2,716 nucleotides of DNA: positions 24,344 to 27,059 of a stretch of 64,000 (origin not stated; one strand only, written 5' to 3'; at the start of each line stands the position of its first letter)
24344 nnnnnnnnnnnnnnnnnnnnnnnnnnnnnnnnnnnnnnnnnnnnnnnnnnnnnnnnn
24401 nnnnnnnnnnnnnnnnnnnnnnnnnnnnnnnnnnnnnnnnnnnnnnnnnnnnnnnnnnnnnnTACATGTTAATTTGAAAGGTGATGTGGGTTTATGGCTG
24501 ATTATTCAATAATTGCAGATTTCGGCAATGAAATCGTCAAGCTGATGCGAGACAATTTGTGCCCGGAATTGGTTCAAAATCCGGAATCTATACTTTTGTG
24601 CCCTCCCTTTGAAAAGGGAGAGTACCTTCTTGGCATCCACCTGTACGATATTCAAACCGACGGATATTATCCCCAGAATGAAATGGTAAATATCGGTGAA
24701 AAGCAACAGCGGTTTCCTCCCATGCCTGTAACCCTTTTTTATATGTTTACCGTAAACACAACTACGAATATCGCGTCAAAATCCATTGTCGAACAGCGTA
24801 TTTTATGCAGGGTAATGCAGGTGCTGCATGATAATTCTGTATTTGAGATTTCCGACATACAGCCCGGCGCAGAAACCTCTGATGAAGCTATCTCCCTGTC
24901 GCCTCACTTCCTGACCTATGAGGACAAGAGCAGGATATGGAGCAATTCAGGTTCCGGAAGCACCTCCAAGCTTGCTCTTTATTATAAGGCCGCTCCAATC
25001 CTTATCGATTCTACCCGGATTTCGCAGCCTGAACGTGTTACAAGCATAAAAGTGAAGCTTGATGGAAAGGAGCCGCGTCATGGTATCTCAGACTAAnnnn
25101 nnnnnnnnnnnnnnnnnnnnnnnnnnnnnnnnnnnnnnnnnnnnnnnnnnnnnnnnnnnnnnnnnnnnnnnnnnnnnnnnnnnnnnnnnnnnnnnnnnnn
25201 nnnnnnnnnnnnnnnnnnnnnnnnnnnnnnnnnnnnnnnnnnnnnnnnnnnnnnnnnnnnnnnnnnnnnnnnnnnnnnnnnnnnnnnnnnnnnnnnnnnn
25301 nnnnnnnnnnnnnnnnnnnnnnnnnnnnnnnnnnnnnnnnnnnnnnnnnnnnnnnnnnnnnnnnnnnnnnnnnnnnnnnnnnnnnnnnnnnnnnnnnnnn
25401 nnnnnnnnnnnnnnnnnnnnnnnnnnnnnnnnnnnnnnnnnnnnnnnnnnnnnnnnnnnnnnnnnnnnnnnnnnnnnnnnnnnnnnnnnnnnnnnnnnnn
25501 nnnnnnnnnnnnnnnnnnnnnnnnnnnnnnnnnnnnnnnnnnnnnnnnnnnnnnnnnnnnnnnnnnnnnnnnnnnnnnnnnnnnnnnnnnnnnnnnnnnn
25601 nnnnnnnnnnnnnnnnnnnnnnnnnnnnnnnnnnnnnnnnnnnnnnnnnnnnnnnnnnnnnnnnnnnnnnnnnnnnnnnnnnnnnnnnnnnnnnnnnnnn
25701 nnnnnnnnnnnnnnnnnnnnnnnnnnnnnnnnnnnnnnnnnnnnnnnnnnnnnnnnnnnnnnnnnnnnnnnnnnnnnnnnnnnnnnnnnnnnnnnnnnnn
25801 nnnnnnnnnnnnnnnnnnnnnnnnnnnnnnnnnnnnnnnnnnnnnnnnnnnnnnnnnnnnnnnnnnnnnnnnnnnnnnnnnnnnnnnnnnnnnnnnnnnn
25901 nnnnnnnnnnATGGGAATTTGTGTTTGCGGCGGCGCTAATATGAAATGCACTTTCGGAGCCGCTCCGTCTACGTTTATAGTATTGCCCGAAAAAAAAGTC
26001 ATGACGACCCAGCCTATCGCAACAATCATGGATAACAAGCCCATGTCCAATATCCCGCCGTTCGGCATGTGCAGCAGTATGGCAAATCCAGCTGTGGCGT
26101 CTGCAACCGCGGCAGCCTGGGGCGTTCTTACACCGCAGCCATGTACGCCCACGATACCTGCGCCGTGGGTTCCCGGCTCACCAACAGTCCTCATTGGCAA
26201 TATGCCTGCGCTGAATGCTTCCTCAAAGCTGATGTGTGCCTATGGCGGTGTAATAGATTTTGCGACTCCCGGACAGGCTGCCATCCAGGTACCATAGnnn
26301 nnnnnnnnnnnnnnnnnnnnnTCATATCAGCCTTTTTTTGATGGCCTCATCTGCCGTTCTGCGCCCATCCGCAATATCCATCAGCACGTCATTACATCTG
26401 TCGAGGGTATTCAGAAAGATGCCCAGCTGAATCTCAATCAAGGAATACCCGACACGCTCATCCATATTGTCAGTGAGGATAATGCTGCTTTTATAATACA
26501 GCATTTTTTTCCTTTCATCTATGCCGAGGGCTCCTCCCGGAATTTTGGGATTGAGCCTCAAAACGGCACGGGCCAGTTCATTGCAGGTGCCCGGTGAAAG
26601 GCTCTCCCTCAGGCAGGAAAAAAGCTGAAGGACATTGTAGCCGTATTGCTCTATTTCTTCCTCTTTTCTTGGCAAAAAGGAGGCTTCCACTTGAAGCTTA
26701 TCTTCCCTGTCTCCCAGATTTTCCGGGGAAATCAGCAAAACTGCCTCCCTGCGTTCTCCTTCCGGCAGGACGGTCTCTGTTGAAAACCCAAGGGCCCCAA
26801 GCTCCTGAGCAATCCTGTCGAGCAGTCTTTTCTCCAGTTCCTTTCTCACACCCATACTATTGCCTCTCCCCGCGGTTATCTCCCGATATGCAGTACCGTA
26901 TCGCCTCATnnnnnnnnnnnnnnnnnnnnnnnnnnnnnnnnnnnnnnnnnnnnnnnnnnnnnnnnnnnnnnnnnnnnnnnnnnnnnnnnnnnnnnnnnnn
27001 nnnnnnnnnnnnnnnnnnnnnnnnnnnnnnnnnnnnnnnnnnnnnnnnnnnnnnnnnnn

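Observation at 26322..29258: Candidate payload with giant acidic disordered N-terminus and glycine-zipper segment, followed by two tandem chaperone-like paralogues, directly downstream of the loading ATPase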

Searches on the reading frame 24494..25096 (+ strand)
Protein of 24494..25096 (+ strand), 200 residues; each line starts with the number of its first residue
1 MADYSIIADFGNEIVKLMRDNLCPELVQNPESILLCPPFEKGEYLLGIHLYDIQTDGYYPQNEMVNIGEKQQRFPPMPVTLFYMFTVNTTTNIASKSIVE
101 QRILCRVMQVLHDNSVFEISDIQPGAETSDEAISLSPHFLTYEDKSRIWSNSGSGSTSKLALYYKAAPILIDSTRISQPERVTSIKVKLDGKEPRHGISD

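Call 5: search_protein_families(library=pfam, proteins=[window:24494-25096:+], max_evalue=0.1)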
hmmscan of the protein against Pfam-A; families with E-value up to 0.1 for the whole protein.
window:24494-25096:+ (200 aa): 2 families
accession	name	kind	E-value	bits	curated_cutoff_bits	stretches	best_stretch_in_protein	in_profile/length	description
PF14065.11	Pvc16_N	-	8.2e-24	84.7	27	1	45-183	42-178/180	Pvc16 N-terminal domain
PF07039.17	SGF29_Tudor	-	0.092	13.2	23.8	0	95-131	13-50/132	SGF29 tudor-like domain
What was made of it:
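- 24494..25096 (+): Context: Pvc16_N tail-terminator/cap protein, in the convergent operon. Pfam Pvc16_N E 8.2e-24 (call 5).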

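Call 6: search_protein_families(library=ncbifam, proteins=[window:24494-25096:+], max_evalue=0.1)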
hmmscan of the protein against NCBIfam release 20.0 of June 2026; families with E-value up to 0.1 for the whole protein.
window:24494-25096:+ (200 aa): 0 families

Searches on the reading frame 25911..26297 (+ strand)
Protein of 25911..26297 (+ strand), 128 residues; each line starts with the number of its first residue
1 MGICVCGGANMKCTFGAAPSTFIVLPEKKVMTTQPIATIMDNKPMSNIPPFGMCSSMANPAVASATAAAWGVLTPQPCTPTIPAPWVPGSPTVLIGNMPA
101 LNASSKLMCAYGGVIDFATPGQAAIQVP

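Call 5: search_protein_families(library=pfam, proteins=[window:25911-26297:+], max_evalue=0.1)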
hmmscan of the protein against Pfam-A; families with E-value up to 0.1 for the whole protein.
window:25911-26297:+ (128 aa): 1 family
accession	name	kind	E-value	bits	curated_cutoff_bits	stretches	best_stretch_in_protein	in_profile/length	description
PF14107.11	DUF4280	-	1.9e-37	128.6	26.3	1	5-122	1-109/109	Domain of unknown function (DUF4280)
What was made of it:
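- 25911..26297 (+): Context: DUF4280 PAAR-like spike-tip protein, last gene of the convergent operon. It ends 24 nt from the end of paralogue B. Pfam DUF4280 E 1.9e-37 (call 5).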

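Call 6: search_protein_families(library=ncbifam, proteins=[window:25911-26297:+], max_evalue=0.1)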
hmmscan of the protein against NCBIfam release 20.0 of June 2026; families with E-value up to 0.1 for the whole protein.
window:25911-26297:+ (128 aa): 1 family
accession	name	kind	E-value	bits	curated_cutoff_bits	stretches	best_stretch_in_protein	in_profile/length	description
NF041248.1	T6SS_IglG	exception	1.9e-15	57.1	200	1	8-124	59-169/173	type VI secretion system PAAR-like protein IglG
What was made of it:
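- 25911..26297 (+): NCBIfam IglG-like E 1.9e-15 (call 6).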

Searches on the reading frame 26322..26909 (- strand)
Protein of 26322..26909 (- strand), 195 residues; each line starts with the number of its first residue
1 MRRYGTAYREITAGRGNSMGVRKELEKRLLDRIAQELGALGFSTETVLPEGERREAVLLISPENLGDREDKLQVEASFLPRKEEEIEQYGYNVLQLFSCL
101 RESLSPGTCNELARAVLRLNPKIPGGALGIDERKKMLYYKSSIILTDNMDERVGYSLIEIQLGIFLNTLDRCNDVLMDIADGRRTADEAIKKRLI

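Call 5: search_protein_families(library=pfam, proteins=[window:26322-26909:-], max_evalue=0.1)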
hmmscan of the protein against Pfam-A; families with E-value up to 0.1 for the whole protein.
window:26322-26909:- (195 aa): 1 family
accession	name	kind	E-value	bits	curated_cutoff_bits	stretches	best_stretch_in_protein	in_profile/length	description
PF22247.2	Diox-like_N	-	0.081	13.5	27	0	26-52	10-35/60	Catechol 2,3-dioxygenase-like N-terminal domain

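Call 6: search_protein_families(library=ncbifam, proteins=[window:26322-26909:-], max_evalue=0.1)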
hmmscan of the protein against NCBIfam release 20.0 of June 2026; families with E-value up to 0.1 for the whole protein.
window:26322-26909:- (195 aa): 0 families

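Call 12: search_solved_structures(query=window:26322-26855:-, max_evalue=10)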
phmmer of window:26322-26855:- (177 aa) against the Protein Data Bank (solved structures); distinct sequences matched with E-value up to 10: 1.
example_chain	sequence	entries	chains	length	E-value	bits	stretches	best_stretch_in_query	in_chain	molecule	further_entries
6daw_A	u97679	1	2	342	1.8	11.7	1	31-114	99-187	Non-heme iron hydroxylase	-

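Call 72: search_protein_families(library=phrogs, proteins=[window:26322-26855:-], max_evalue=0.01)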
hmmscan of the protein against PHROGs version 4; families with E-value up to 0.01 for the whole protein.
window:26322-26855:- (177 aa): 0 families
